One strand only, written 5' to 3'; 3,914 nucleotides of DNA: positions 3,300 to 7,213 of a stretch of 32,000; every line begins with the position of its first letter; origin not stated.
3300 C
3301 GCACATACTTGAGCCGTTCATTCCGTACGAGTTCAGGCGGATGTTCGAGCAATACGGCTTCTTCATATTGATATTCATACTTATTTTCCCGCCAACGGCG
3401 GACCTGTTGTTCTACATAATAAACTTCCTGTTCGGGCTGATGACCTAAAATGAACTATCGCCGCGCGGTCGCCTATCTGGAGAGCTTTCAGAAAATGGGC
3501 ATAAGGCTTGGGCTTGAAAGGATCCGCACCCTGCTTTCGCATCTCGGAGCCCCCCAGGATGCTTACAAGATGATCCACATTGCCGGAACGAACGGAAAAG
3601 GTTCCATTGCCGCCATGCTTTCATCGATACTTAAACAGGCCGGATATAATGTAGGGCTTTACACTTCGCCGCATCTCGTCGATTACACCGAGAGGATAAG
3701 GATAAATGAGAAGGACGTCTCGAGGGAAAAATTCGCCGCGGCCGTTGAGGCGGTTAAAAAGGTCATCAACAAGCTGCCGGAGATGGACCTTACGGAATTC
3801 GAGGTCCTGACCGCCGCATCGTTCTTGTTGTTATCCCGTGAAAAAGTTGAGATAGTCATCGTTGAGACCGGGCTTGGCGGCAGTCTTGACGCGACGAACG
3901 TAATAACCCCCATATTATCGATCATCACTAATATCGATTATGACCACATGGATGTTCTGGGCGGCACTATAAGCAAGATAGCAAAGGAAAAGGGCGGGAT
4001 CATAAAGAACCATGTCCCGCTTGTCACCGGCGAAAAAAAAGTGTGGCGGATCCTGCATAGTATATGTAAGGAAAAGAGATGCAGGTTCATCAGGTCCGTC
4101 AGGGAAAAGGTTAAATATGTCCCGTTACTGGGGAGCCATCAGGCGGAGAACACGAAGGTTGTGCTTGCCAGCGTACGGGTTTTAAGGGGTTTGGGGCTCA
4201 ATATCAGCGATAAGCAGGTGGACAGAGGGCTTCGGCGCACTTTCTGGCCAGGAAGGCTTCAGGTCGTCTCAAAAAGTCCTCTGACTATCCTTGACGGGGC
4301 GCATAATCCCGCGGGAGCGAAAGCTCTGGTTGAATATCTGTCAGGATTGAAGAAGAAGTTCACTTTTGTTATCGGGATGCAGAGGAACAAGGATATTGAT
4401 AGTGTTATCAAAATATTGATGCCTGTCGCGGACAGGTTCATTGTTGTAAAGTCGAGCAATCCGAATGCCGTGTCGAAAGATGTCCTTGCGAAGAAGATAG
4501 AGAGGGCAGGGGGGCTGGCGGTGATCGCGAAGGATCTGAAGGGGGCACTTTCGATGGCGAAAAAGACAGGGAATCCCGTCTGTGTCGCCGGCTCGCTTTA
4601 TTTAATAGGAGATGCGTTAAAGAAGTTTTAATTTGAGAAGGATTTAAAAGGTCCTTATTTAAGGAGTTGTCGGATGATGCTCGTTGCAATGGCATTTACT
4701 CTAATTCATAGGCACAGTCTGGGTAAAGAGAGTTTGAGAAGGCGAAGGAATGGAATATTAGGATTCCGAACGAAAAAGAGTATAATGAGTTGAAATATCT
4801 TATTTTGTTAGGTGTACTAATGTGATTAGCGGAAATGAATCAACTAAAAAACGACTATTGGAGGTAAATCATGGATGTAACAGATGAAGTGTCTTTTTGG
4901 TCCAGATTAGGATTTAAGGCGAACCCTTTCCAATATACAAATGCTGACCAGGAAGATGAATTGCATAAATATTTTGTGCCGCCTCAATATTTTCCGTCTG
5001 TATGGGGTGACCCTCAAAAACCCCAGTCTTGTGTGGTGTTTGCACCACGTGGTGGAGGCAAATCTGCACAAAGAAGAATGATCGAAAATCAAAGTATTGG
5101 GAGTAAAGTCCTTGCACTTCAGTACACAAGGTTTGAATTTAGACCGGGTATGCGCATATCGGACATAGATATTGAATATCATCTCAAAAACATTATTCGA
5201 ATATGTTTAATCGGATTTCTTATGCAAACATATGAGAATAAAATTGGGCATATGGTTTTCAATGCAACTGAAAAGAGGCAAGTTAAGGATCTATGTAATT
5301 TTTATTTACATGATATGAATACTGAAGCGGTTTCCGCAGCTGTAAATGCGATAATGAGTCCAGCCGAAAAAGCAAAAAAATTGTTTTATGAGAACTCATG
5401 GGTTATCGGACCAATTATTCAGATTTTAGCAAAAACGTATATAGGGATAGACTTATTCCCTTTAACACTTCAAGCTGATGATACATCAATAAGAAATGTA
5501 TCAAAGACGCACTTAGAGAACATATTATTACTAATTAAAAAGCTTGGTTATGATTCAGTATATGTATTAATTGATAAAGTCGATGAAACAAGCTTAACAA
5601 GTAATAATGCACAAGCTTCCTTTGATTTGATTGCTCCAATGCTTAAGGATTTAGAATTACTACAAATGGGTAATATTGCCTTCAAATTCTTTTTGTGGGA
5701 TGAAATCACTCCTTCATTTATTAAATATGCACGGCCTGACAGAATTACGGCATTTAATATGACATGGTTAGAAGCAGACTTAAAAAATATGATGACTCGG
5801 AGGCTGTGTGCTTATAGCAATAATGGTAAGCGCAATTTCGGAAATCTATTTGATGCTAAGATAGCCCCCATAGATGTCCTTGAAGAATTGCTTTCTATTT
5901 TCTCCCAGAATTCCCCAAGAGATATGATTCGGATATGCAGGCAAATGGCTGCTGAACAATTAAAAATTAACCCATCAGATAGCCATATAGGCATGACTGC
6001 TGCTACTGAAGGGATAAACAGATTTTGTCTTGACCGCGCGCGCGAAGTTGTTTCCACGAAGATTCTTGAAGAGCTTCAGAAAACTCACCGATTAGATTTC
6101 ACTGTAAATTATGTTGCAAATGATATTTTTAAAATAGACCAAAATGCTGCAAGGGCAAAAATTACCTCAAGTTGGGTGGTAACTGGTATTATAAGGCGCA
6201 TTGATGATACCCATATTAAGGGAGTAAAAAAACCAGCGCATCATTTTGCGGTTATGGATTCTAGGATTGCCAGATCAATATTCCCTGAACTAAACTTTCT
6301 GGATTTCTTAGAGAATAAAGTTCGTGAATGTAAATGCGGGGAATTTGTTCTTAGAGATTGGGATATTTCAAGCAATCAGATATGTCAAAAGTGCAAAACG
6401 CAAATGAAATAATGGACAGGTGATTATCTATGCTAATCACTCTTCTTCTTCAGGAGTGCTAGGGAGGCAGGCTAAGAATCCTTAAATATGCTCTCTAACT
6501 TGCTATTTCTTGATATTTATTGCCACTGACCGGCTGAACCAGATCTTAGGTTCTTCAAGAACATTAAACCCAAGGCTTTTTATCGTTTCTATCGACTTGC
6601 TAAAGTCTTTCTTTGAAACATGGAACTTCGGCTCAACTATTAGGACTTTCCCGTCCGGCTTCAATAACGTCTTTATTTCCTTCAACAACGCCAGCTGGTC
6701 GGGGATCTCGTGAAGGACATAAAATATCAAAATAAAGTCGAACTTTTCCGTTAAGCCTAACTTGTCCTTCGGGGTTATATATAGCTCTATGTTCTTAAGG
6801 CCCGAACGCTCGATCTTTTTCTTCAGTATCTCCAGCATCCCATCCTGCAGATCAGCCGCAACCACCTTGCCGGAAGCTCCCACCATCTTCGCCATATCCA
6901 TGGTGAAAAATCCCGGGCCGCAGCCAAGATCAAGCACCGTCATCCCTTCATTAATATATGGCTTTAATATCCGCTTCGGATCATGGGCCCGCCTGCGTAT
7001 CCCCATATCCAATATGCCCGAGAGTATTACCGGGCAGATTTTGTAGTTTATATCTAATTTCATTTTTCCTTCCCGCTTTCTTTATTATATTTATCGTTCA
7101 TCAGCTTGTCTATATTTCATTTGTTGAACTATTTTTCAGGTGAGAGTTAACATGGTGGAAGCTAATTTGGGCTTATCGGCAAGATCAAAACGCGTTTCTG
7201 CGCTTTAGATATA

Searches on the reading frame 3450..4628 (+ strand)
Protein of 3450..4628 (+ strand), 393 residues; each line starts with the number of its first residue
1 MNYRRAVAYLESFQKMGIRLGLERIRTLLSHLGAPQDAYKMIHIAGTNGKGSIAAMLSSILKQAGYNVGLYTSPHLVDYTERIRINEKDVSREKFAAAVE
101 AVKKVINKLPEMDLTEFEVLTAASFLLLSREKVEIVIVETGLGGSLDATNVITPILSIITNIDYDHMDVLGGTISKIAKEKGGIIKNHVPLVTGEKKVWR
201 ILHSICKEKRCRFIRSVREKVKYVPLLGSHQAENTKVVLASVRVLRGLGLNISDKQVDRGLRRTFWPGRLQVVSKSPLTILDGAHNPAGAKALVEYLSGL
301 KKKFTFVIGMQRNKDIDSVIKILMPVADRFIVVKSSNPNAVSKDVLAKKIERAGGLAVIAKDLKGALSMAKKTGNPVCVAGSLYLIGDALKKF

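Call 17: search_protein_families(library=pfam, proteins=[window:3450-4628:+], max_evalue=0.01)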
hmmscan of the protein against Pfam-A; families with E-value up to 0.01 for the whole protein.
window:3450-4628:+ (393 aa): 3 families
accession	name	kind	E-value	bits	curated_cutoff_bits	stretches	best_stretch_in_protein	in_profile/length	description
PF02875.26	Mur_ligase_C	-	1.8e-14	55.1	28.4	1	268-382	1-126/127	Mur ligase, glutamate ligase domain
PF08245.18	Mur_ligase_M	-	2.2e-12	47.8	24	1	44-190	1-115/200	Mur ligase middle domain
PF19823.4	DUF6305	-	0.0078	16.3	25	0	311-348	95-132/154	Domain of unknown function (DUF6305)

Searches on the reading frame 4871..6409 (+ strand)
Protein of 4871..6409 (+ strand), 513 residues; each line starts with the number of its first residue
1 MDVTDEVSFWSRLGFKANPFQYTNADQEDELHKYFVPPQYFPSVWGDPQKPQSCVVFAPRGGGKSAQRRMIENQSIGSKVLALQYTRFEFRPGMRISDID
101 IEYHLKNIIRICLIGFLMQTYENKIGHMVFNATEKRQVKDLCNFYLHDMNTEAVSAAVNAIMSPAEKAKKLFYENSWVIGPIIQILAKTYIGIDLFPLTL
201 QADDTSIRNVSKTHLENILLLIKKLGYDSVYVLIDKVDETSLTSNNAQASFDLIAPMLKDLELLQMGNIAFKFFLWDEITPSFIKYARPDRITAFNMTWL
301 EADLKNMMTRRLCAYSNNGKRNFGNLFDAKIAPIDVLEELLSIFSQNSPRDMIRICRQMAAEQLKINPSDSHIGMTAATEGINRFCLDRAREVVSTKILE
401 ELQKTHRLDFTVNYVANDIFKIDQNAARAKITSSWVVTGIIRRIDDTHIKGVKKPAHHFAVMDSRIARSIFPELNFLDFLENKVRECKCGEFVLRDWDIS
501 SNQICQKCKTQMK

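Call 17: search_protein_families(library=pfam, proteins=[window:4871-6409:+], max_evalue=0.01)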
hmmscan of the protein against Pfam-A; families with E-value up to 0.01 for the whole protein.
window:4871-6409:+ (513 aa): 1 family
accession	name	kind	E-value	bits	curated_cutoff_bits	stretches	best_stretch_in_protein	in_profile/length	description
PF24389.1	ORC-CDC6-like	-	1.1e-07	31.4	27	1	18-75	1-56/571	ORC-CDC6-like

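Call 85: search_protein_families(library=padloc, proteins=[window:4871-6409:+], max_evalue=0.01)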
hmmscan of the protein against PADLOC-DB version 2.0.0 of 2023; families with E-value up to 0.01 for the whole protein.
window:4871-6409:+ (513 aa): 1 family
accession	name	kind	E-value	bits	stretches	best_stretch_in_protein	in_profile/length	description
PDLC04561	PDC-M28C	-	0.0052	13.7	0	232-329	174-272/480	-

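Call 86: search_protein_families(library=ncbifam, proteins=[window:4871-6409:+], max_evalue=0.001)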
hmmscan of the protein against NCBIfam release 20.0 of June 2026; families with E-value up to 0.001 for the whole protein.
window:4871-6409:+ (513 aa): 3 families
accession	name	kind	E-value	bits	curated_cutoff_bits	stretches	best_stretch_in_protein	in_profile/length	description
NF053860.1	DS41_1_antiphage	equivalog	7.7e-118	394.3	370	1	14-463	1-447/448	anti-phage protein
NF047389.1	ATPase_Sll1717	subfamily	6.6e-39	134.3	75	1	20-448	1-422/454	P-loop ATPase, Sll1717 family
NF011111.0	PRK14539.1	equivalog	0.00014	21.7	310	0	351-452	5-105/196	50S ribosomal protein L11/unknown domain fusion protein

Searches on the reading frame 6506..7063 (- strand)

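Call 17: search_protein_families(library=pfam, proteins=[window:6506-7063:-], max_evalue=0.01)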
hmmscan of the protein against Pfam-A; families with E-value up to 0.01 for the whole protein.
window:6506-7063:- (186 aa): 21 families
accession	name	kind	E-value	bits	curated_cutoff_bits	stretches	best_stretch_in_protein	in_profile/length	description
PF13847.12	Methyltransf_31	-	1.8e-23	83.3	27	1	37-151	1-115/145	Methyltransferase domain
PF01209.24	Ubie_methyltran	-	1.4e-19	70.8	20.1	1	36-145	44-154/233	ubiE/COQ5 methyltransferase family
PF13649.12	Methyltransf_25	-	6.8e-19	68.8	27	1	43-138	1-97/97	Methyltransferase domain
PF08241.18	Methyltransf_11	-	3.5e-17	63.3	21.2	1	44-142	1-95/95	Methyltransferase domain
PF13489.12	Methyltransf_23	-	1.8e-16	60.8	27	1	30-146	14-120/164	Methyltransferase domain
PF08242.18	Methyltransf_12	-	1.2e-14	55.3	30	1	44-139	1-97/98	Methyltransferase domain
PF01135.25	PCMT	-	3.5e-10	40.5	20.3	1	37-125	71-160/210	Protein-L-isoaspartate(D-aspartate) O-methyltransferase (PCMT)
PF01728.25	FtsJ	-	1.5e-08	35.2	24.1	1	37-112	19-96/181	FtsJ-like methyltransferase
PF05175.20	MTS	-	7.7e-08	32.6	23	1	40-162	32-158/170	Methyltransferase small domain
PF01189.24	Methyltr_RsmB-F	-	2.7e-07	30.9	27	1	38-112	7-84/199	16S rRNA methyltransferase RsmB/F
PF10294.15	Methyltransf_16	-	4.4e-07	30.3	21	1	38-159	45-172/174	Lysine methyltransferase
PF05219.18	DREV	-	1.2e-06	28.3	26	1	40-142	95-186/265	DREV methyltransferase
PF06325.19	PrmA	-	1.9e-06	28.1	22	1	33-141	155-257/296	Ribosomal protein L11 methyltransferase (PrmA)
PF00398.26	RrnaAD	-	5e-06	26.2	24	1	34-94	25-80/263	Ribosomal RNA adenine dimethylase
PF03848.20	TehB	-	2.1e-05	24.5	20.4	1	41-144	32-134/193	Tellurite resistance protein TehB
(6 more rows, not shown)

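Call 85: search_protein_families(library=padloc, proteins=[window:6506-7063:-], max_evalue=0.01)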
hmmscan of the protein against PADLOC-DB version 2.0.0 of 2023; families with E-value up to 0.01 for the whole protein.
window:6506-7063:- (186 aa): 2 families
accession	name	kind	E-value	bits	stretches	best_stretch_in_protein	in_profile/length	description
PDLC04134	mad2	-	3e-23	80.4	1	37-164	289-416/492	mads_2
PDLC03353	MTase_II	-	0.00077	17.1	0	29-85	198-251/260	Type II methyltransferase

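Call 86: search_protein_families(library=ncbifam, proteins=[window:6506-7063:-], max_evalue=0.001)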
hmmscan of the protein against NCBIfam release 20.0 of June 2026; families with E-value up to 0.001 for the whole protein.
window:6506-7063:- (186 aa): 58 families (the best 25 are shown)
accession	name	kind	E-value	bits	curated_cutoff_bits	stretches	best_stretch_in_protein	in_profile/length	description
NF041536.1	ArsM_DUF2284_UU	exception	2.9e-20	72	575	1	37-155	74-194/459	arsenite methyltransferase/DUF2284 domain selenoprotein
NF001243.0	PRK00216.1-4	equivalog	6.3e-20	71.5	235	1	36-144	44-153/237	demethylmenaquinone methyltransferase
TIGR02752.1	MenG_heptapren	equivalog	6e-19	68.5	419.85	1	36-144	42-151/231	demethylmenaquinone methyltransferase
NF041537.1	ArsM_AhpD_UU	exception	7.9e-18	64.3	510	1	37-144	74-182/345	arsenite methyltransferase/AhpD domain selenoprotein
NF001240.0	PRK00216.1-1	equivalog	1.1e-17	64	378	1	17-146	42-172/251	bifunctional demethylmenaquinone methyltransferase/2-methoxy-6-polyprenyl-1,4-benzoquinol methylase UbiE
NF043040.1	corrin_prot_MT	hypoth_equivalog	8.5e-17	61.3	180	1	30-144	32-149/216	corrinoid protein-associated methyltransferase CpaM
NF008823.0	PRK11873.1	subfamily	1.5e-15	57.4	263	1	37-143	75-182/272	arsenite methyltransferase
NF047649.1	MTase_UXPK_star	exception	8.2e-15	54.6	460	1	37-143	75-182/283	methyltransferase/UXPK-star double selenoprotein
NF052510.1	methyltran_MpqE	exception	9.3e-15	54.6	335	1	36-144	43-153/234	methyl-plastoquinone biosynthesis methyltransferase MpqE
NF001244.0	PRK00216.1-5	equivalog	1.1e-14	54.4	216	1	38-152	47-161/236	bifunctional demethylmenaquinone methyltransferase/2-methoxy-6-polyprenyl-1,4-benzoquinol methylase UbiE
TIGR01934.1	MenG_MenH_UbiE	subfamily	3.3e-13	49.5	158.35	1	38-146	38-145/223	ubiquinone/menaquinone biosynthesis methyltransferase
TIGR01983.1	UbiG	equivalog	1.7e-12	47.1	102.95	1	39-142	49-151/228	bifunctional 2-polyprenyl-6-hydroxyphenol methylase/3-demethylubiquinol 3-O-methyltransferase UbiG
NF038261.1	rhodoquin_RquA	equivalog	4.9e-11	42.8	175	1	37-144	47-155/218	rhodoquinone biosynthesis methyltransferase RquA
NF001242.0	PRK00216.1-3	equivalog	1.1e-10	41.4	351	1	18-147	48-178/258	bifunctional demethylmenaquinone methyltransferase/2-methoxy-6-polyprenyl-1,4-benzoquinol methylase UbiE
NF011494.0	PRK14902.1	equivalog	4.5e-10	38.9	319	1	37-113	248-326/444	16S rRNA (cytosine(967)-C(5))-methyltransferase RsmB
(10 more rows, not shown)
